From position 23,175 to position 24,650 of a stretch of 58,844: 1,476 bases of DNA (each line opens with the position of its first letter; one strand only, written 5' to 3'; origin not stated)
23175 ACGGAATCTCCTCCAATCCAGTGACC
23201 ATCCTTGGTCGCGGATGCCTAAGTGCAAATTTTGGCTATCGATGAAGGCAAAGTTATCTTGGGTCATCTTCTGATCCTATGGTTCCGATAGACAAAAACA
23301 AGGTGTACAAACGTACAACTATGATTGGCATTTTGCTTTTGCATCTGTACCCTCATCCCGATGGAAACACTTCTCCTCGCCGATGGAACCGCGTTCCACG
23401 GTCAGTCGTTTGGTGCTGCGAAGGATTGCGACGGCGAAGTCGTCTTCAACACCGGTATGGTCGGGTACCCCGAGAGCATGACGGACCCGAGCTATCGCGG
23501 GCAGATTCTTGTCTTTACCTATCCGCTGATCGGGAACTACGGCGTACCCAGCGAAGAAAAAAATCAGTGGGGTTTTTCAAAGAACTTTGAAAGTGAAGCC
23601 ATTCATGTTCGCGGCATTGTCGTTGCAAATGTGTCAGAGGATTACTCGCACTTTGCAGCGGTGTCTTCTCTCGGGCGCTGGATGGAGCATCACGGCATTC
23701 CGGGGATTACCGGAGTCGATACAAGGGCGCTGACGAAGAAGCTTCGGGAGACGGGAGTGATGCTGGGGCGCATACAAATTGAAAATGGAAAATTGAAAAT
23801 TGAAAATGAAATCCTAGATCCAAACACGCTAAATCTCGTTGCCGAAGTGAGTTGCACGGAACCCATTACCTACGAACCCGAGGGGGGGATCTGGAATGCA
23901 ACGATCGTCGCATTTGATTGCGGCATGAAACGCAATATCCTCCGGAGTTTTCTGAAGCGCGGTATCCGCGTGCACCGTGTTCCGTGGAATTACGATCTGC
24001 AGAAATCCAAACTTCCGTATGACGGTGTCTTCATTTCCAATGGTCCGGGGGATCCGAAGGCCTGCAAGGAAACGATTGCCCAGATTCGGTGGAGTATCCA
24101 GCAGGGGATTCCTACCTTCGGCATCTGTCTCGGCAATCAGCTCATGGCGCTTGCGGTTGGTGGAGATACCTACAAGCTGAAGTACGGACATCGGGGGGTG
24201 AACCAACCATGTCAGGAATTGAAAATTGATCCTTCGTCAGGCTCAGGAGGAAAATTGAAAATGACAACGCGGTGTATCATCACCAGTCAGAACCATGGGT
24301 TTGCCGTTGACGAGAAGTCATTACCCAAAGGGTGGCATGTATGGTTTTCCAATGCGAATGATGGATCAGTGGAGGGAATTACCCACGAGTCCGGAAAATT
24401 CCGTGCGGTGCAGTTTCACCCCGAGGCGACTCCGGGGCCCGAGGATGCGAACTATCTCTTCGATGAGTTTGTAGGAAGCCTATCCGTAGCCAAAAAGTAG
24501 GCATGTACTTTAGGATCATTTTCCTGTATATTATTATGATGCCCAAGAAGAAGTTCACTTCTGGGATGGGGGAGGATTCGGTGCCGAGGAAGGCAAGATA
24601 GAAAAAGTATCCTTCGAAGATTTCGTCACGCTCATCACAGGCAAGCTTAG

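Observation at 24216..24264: In-frame miniature repeat (heptamer flanks + GC core) inserted in the carA glutaminase domain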

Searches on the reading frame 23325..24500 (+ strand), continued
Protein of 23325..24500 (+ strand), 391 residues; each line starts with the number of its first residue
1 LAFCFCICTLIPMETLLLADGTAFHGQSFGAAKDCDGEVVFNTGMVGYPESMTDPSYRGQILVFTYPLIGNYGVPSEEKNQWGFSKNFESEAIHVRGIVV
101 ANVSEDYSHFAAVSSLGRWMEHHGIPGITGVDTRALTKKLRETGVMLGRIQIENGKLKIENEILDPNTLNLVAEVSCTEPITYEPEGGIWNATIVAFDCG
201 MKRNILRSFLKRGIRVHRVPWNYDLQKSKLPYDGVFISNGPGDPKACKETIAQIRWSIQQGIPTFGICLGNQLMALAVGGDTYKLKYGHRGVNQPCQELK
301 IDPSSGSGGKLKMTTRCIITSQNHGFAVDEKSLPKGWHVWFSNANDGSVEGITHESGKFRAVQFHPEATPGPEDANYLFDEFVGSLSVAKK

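Call 57: find_encoding_contigs(protein=P0009, flank=10000, max_places=1)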
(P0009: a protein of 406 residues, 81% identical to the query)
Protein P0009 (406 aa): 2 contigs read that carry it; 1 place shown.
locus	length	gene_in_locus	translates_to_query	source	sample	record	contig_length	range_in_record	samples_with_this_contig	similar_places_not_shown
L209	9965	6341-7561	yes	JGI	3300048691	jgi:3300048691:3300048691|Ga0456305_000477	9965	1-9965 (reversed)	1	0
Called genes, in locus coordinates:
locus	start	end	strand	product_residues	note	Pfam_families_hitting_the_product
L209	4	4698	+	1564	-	-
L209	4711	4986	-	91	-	PF15738:YafQ_toxin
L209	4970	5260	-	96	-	PF04221:RelB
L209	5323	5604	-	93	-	-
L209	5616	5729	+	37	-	-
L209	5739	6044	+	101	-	PF01909:NTP_transf_2, PF18765:Polbeta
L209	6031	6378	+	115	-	PF01934:HepT-like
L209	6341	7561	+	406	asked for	PF00988:CPSase_sm_chain, PF00117:GATase, PF07722:Peptidase_C26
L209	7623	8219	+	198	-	PF00551:Formyl_trans_N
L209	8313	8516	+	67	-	-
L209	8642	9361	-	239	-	PF00970:FAD_binding_6 (weak), PF00175:NAD_binding_1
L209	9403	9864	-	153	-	PF01996:F420_ligase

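Call 58: find_encoding_contigs(protein=P0005, flank=10000, max_places=1)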
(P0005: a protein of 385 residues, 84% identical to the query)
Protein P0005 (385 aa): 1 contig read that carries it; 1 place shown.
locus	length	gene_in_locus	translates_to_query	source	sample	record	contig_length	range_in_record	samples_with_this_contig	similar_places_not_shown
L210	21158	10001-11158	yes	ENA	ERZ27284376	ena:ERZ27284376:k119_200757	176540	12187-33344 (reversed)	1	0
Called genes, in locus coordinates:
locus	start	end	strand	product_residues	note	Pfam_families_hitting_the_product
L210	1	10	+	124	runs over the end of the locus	PF18480:DUF5615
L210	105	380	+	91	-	PF02604:PhdYeFM_antitox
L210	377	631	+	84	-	PF05016:ParE_toxin, PF15781:ParE-like_toxin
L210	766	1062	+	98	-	-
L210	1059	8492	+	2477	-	-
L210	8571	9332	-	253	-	-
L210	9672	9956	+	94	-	-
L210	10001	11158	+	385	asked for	PF00988:CPSase_sm_chain, PF00117:GATase, PF07722:Peptidase_C26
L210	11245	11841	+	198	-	PF00551:Formyl_trans_N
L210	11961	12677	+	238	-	PF00970:FAD_binding_6 (weak), PF00175:NAD_binding_1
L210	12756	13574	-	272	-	PF01996:F420_ligase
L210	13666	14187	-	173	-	-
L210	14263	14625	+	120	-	-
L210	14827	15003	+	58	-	-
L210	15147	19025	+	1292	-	PF04997:RNA_pol_Rpb1_1, PF00623:RNA_pol_Rpb1_2, PF04983:RNA_pol_Rpb1_3, PF05000:RNA_pol_Rpb1_4, PF04998:RNA_pol_Rpb1_5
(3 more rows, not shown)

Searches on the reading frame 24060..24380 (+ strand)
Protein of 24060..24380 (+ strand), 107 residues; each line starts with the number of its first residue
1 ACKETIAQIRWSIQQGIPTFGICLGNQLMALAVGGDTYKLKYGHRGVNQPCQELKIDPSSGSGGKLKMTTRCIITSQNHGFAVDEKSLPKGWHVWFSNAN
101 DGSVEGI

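Call 64: search_solved_structures(query=window:24060-24380:+, show_alignments=5, max_evalue=0.00001)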
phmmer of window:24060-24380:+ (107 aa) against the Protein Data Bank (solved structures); distinct sequences matched with E-value up to 0.00001: 8.
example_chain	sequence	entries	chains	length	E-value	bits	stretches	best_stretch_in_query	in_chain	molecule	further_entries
1a9x_B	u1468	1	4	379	1.2e-17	67.3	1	2-107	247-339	CARBAMOYL PHOSPHATE SYNTHETASE (SMALL CHAIN)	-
1bxr_B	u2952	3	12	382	1.2e-17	67.3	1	2-107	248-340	CARBAMOYL-PHOSPHATE SYNTHASE | PROTEIN (CARBAMOYL-PHOSPHATE SYNTHASE) | CARBAMOYL PHOSPHATE SYNTHETASE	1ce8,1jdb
1cs0_B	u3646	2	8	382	1.2e-17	67.3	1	2-107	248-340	CARBAMOYL PHOSPHATE SYNTHETASE: SMALL SUBUNIT | Carbamoyl-phosphate synthetase small chain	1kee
1m6v_B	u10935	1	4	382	1.2e-17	67.3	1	2-107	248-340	carbamoyl-phosphate synthetase small chain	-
1t36_B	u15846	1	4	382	3.4e-17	65.9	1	7-107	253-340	Carbamoyl-phosphate synthase small chain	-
1c30_B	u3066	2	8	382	3.3e-16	62.7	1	2-107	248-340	CARBAMOYL PHOSPHATE SYNTHETASE: SMALL SUBUNIT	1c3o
5dot_A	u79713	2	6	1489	8.2e-11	45.3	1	16-107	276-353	Carbamoyl-phosphate synthase [ammonia], mitochondrial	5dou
6uel_A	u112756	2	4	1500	8.5e-11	45.3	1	16-107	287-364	Carbamoyl-phosphate synthase [ammonia], mitochondrial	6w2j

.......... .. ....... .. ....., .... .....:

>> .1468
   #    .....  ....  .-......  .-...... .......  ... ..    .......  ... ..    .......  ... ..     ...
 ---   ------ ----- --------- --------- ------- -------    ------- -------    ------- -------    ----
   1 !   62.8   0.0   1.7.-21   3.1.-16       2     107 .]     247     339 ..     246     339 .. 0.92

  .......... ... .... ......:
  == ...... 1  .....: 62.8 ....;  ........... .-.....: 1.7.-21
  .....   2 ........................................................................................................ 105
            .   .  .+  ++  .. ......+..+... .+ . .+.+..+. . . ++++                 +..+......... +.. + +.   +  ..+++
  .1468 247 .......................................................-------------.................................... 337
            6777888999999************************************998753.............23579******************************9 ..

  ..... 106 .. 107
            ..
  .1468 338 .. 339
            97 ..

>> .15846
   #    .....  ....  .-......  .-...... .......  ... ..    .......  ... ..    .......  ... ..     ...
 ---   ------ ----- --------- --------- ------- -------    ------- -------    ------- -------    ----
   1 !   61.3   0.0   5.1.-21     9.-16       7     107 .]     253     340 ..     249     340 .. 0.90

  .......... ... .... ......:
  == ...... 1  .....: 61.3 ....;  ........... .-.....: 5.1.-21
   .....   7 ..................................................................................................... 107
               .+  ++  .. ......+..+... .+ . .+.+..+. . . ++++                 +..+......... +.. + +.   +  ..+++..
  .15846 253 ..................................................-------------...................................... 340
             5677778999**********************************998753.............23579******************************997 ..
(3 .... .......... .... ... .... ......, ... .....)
